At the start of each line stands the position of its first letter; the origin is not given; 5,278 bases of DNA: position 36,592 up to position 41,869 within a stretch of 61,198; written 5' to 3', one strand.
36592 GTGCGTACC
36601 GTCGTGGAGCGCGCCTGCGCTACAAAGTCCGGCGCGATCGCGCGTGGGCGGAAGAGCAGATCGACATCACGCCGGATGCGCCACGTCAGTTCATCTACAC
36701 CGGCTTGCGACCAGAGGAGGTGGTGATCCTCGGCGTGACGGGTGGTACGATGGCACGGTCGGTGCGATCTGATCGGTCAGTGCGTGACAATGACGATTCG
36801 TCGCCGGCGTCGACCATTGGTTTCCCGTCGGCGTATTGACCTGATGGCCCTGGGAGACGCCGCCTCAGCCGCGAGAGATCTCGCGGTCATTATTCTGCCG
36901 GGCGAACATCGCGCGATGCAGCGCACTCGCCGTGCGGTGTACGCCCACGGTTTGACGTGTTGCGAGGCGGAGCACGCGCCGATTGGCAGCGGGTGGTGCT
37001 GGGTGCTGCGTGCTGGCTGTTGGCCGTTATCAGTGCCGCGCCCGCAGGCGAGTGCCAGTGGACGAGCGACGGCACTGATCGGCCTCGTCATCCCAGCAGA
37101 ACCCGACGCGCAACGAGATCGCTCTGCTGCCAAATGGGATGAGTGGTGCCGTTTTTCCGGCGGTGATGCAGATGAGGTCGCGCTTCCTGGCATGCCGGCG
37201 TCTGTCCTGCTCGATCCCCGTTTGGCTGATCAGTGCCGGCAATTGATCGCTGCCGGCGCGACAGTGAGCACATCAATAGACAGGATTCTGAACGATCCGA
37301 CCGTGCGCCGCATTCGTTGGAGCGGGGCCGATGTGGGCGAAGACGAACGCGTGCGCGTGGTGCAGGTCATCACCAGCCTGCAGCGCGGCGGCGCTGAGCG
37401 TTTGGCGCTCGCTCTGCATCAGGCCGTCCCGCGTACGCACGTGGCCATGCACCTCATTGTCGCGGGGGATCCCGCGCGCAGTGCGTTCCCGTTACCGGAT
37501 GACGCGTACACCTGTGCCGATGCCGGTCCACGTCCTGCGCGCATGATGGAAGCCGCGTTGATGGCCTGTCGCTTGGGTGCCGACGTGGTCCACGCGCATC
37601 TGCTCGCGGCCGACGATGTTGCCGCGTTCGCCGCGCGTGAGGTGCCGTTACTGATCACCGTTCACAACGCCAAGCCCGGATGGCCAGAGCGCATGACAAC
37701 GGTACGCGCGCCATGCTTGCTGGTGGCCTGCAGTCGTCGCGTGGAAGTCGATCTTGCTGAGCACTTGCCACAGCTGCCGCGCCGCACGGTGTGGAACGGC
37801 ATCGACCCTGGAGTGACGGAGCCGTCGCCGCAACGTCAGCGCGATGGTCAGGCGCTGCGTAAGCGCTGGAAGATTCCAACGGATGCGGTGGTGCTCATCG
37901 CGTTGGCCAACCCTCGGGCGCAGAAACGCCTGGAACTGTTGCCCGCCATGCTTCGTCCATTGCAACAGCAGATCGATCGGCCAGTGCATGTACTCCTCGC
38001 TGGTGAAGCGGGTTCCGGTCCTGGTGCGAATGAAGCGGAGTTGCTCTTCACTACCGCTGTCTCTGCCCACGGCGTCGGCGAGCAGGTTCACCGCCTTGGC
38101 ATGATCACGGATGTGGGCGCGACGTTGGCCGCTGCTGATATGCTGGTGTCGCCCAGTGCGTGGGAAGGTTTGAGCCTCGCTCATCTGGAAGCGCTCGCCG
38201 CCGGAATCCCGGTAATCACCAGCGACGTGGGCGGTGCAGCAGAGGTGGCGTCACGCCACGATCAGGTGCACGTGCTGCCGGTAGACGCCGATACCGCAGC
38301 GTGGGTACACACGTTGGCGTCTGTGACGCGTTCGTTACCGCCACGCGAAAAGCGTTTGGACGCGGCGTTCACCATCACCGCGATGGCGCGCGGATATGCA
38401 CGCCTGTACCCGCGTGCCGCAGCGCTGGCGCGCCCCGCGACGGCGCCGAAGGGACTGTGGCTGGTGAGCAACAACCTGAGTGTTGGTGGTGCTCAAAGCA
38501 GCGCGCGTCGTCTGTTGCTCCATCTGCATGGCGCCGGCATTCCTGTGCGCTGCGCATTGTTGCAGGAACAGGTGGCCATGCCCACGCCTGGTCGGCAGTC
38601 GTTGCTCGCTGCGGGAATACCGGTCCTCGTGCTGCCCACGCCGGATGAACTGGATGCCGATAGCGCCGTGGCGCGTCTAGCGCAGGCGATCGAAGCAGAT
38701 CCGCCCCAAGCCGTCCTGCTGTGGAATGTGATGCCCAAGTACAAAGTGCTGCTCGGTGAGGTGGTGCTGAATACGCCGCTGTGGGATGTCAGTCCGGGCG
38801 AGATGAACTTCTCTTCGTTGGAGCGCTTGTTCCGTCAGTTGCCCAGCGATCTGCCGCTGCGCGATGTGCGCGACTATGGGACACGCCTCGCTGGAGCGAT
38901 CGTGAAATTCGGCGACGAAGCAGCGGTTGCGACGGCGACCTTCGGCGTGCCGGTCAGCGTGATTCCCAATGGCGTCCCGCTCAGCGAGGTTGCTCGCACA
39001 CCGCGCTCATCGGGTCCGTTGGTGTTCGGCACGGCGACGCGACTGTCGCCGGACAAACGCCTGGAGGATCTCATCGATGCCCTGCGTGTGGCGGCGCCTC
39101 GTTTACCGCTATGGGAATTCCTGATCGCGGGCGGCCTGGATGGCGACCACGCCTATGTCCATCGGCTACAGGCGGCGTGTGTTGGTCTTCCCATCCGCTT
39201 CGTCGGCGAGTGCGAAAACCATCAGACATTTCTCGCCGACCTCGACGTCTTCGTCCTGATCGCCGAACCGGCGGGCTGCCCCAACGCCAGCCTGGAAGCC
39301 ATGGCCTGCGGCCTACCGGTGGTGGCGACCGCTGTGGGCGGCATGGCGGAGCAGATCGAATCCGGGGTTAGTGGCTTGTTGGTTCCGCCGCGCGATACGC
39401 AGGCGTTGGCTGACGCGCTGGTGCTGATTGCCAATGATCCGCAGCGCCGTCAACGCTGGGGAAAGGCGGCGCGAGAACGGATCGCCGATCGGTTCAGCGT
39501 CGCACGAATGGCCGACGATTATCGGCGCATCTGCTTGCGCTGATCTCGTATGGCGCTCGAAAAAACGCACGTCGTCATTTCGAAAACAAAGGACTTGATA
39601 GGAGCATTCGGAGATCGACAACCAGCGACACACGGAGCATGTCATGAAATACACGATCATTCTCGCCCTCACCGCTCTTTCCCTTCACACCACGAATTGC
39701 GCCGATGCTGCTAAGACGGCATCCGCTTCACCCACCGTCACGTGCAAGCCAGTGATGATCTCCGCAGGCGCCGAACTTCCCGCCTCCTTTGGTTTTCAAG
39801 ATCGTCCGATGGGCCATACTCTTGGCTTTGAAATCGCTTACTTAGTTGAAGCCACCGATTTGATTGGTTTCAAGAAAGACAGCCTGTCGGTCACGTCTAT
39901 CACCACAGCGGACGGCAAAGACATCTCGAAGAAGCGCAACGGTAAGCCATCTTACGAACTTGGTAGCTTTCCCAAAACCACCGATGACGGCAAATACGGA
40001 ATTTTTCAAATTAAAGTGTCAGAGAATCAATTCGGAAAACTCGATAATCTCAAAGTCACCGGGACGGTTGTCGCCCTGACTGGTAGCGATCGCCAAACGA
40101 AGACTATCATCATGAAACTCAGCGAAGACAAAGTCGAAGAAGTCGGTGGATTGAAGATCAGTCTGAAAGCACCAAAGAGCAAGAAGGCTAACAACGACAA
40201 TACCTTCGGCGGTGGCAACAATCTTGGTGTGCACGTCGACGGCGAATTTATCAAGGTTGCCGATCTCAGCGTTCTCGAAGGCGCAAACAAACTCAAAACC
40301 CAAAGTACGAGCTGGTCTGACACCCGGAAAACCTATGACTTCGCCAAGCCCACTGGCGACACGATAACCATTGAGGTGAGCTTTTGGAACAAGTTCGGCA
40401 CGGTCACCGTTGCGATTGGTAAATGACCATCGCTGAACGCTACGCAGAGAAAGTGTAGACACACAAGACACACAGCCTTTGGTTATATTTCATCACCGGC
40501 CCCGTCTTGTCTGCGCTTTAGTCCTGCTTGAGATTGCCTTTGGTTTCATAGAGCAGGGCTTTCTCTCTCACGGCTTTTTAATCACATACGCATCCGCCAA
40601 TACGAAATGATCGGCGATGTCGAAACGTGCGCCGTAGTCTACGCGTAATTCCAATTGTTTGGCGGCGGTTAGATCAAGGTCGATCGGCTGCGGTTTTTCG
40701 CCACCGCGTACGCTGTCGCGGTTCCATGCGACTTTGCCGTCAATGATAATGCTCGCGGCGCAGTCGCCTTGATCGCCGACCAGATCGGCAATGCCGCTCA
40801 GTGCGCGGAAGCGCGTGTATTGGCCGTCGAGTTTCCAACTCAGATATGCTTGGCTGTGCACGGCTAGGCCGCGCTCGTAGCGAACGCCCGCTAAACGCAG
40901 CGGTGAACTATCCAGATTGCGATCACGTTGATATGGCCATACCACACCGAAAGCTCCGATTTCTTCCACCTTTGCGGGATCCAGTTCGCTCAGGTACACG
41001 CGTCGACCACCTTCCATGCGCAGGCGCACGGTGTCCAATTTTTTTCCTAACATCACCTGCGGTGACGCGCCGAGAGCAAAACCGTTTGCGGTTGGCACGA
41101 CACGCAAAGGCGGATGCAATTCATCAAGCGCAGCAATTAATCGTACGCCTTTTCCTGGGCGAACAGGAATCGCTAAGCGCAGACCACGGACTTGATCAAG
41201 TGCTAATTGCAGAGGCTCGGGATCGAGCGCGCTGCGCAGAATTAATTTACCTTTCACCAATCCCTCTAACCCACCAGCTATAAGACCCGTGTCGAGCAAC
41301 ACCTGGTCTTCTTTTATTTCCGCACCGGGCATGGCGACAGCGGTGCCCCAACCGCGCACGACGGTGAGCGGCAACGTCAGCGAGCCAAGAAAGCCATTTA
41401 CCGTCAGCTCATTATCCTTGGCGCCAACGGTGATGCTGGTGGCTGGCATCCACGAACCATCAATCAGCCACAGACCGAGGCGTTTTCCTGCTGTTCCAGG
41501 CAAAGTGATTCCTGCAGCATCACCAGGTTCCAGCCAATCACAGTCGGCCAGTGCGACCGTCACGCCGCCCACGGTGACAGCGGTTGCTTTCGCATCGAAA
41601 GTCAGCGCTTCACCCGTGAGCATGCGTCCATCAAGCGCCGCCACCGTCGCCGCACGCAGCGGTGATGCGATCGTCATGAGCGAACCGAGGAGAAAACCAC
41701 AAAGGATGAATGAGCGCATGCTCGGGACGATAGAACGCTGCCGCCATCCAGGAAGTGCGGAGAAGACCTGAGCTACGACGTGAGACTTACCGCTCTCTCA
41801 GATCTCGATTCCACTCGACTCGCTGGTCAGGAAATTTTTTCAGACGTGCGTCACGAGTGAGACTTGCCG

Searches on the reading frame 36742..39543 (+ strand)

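Call 7: search_protein_families(library=pfam, proteins=[window:36742-39543:+], max_evalue=0.001)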
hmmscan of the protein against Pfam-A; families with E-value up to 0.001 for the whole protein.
window:36742-39543:+ (933 aa): 5 families
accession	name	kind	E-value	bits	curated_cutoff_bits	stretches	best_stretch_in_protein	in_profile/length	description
PF00534.26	Glycos_transf_1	-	1e-48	165.5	26.4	2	756-913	12-172/172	Glycosyl transferases group 1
PF13692.12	Glyco_trans_1_4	-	2.7e-47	161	27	2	761-898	3-141/142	Glycosyl transferases group 1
PF20706.3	GT4-conflict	-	3.3e-13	49.8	26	1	456-538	273-364/385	Family 4 Glycosyltransferase in conflict systems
PF13439.12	Glyco_transf_4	-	9.7e-11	42.4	28.5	1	216-356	2-168/170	Glycosyltransferase Family 4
PF13524.12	Glyco_trans_1_2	-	1.2e-09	38.6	25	1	843-926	60-141/144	Glycosyl transferase-like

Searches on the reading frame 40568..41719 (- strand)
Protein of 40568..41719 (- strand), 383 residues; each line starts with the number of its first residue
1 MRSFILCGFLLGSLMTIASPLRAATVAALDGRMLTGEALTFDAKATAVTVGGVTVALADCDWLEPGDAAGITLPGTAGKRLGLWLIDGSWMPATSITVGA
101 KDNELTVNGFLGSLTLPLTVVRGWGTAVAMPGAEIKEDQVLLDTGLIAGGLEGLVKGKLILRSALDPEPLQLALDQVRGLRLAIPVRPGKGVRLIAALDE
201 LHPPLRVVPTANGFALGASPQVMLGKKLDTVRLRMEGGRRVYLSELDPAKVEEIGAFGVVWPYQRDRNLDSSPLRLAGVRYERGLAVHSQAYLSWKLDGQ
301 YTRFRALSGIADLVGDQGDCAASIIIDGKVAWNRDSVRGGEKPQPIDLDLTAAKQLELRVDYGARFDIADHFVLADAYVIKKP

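Call 7: search_protein_families(library=pfam, proteins=[window:40568-41719:-], max_evalue=0.001)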
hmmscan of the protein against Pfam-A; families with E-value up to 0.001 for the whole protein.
window:40568-41719:- (383 aa): 1 family
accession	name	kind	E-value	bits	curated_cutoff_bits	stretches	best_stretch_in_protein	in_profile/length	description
PF08305.17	NPCBM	-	2.7e-30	105.6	23.9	1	240-379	2-136/137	NPCBM/NEW2 domain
